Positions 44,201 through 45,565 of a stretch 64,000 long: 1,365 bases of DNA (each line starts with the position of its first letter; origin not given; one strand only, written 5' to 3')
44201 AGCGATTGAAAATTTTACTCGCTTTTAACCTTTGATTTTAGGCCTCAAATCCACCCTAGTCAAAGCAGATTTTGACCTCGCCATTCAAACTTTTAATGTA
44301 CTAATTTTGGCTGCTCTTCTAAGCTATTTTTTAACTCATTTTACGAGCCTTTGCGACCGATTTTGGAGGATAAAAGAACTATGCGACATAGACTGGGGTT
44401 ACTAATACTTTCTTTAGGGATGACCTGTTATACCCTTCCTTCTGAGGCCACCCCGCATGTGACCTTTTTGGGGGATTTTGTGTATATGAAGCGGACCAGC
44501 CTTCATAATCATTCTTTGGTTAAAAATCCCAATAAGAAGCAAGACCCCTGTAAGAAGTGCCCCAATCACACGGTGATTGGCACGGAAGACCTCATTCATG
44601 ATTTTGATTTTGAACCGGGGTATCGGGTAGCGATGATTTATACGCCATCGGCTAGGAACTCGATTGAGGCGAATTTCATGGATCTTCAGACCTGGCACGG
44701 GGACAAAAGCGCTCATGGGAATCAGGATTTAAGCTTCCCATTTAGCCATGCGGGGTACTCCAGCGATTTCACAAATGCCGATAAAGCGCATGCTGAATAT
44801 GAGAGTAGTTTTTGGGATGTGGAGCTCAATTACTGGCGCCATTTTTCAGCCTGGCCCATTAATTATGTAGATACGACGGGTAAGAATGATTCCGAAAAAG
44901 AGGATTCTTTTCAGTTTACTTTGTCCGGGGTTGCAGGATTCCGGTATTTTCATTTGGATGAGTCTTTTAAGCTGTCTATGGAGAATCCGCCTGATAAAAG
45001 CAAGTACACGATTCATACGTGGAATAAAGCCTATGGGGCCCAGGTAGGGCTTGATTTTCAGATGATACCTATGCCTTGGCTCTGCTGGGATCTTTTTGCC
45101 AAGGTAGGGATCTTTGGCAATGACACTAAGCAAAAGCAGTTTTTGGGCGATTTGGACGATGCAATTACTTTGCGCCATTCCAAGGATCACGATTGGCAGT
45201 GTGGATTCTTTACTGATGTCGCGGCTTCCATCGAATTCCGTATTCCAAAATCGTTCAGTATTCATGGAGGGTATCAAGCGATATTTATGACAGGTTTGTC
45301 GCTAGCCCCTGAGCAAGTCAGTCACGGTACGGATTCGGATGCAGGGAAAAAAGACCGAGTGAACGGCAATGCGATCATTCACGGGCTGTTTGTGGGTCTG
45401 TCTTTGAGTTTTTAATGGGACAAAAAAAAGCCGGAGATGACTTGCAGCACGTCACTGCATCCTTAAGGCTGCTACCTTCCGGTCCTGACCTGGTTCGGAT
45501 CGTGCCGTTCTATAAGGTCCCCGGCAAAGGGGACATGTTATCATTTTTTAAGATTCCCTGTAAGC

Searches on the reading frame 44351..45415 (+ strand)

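Call 3: search_protein_families(library=pfam, proteins=[window:44351-45415:+], max_evalue=1)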
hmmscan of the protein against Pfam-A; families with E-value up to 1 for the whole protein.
window:44351-45415:+ (354 aa): 1 family
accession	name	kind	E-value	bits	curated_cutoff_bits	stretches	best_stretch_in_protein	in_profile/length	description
PF07585.17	BBP7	-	0.0025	17.5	26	1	97-260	65-230/350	Putative beta barrel porin-7 (BBP7)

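Call 4: search_protein_families(library=ncbifam, proteins=[window:44351-45415:+], max_evalue=1)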
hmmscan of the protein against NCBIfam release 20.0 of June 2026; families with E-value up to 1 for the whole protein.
window:44351-45415:+ (354 aa): 1 family
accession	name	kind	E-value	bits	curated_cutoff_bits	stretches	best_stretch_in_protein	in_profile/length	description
NF008574.0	PRK11528.1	equivalog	0.005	16.8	282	1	141-235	15-110/254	hypothetical protein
